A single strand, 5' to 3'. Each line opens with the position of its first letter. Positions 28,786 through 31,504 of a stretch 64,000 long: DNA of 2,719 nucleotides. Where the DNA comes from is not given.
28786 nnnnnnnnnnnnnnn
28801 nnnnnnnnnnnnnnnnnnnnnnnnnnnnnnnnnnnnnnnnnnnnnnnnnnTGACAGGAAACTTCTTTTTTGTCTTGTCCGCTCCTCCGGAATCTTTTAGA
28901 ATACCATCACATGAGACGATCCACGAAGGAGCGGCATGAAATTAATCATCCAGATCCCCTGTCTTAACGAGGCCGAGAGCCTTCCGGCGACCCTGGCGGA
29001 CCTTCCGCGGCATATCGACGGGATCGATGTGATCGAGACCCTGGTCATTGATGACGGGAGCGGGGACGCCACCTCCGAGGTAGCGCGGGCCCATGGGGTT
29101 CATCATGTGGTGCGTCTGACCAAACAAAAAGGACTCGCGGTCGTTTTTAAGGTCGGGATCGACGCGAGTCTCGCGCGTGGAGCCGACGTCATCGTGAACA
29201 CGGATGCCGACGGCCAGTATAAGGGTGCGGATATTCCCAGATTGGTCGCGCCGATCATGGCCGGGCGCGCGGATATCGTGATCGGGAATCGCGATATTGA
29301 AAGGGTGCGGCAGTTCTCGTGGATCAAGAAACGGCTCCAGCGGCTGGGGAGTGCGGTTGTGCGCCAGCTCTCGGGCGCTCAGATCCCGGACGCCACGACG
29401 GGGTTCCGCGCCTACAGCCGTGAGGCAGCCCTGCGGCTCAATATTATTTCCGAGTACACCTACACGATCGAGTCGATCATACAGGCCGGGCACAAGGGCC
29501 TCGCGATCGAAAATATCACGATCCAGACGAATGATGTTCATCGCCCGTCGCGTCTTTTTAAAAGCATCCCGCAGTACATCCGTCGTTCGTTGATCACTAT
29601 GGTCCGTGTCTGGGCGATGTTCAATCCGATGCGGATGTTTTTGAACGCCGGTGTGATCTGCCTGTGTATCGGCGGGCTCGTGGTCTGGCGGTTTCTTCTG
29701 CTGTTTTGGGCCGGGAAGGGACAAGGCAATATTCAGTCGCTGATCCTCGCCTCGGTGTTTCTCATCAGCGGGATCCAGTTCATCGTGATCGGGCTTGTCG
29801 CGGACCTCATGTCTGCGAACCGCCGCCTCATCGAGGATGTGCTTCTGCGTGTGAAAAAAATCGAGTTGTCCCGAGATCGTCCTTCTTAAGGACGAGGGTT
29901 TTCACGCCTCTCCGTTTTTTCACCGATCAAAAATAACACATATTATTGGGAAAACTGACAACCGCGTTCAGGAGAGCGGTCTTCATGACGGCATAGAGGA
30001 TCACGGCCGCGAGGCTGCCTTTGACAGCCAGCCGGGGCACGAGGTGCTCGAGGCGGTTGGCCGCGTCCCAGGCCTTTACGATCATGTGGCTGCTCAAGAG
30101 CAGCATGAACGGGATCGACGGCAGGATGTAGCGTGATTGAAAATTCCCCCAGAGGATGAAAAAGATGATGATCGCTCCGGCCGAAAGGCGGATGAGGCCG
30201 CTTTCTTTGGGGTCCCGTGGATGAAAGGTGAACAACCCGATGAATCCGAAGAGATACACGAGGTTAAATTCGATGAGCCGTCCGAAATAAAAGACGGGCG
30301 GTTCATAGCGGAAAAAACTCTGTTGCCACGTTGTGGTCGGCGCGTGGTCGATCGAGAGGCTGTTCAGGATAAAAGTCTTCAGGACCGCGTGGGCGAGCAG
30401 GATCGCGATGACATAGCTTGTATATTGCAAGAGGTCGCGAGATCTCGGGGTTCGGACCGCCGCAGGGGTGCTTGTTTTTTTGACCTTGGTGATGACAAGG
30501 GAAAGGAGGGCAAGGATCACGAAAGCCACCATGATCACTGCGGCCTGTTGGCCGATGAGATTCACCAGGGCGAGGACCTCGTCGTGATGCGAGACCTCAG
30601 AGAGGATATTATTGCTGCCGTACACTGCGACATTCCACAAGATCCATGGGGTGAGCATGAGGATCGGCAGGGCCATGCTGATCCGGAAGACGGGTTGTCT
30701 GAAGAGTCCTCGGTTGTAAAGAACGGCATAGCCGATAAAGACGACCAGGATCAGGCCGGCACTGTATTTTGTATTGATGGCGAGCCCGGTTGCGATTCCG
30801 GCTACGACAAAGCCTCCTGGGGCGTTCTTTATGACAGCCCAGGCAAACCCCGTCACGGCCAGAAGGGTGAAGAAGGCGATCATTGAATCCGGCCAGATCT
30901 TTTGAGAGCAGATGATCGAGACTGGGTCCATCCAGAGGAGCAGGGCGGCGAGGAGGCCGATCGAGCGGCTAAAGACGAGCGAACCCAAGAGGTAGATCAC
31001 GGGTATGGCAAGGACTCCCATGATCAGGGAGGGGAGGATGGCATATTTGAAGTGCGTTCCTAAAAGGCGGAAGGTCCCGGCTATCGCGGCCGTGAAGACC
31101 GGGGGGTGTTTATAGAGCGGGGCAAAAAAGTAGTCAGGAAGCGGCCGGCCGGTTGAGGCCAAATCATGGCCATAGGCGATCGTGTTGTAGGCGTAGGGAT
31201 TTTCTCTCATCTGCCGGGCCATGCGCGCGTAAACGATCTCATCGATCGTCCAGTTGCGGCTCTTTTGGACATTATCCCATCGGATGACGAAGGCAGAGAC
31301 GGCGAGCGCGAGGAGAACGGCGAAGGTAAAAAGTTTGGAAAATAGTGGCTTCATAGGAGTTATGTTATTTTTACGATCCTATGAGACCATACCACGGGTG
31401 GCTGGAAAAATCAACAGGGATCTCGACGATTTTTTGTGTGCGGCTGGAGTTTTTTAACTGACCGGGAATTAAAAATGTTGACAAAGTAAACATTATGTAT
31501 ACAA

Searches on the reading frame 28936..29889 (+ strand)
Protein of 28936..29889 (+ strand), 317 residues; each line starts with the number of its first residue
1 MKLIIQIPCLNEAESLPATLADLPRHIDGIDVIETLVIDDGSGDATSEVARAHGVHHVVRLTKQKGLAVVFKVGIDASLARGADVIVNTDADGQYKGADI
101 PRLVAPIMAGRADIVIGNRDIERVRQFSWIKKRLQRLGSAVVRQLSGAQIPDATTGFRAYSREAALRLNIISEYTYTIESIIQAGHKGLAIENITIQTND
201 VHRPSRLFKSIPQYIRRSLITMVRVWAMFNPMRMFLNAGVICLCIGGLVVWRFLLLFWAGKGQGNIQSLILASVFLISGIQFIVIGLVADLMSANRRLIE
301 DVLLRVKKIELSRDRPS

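Call 50: search_protein_families(library=pfam, proteins=[window:28936-29889:+], max_evalue=0.00001)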
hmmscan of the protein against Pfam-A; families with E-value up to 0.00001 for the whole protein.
window:28936-29889:+ (317 aa): 1 family
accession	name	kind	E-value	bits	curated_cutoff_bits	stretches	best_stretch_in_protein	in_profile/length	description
PF00535.33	Glycos_transf_2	-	1.2e-21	77.8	23.3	1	7-165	4-164/168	Glycosyl transferase family 2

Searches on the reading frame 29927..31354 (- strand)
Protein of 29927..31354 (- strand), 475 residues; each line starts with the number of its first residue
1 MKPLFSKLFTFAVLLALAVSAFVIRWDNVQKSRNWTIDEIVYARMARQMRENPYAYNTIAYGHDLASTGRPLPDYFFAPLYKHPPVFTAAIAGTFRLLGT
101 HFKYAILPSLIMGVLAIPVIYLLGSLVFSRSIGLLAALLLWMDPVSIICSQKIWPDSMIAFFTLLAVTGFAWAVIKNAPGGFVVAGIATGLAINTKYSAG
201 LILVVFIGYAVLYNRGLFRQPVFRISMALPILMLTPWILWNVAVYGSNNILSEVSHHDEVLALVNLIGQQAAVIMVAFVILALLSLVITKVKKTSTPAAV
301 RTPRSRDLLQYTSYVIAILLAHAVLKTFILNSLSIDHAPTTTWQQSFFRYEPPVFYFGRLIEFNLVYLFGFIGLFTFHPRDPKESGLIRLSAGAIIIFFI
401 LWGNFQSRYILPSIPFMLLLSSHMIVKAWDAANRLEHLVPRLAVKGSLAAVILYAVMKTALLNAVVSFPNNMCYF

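Call 50: search_protein_families(library=pfam, proteins=[window:29927-31354:-], max_evalue=0.00001)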
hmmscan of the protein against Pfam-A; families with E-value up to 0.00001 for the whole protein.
window:29927-31354:- (475 aa): 2 families
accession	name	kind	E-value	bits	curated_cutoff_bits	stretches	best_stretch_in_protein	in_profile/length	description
PF13231.12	PMT_2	-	3.7e-19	69.9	26.1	1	82-240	1-160/160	Dolichyl-phosphate-mannose-protein mannosyltransferase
PF02366.24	PMT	-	1.3e-13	51.5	22.7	1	17-211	3-197/245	Dolichyl-phosphate-mannose-protein mannosyltransferase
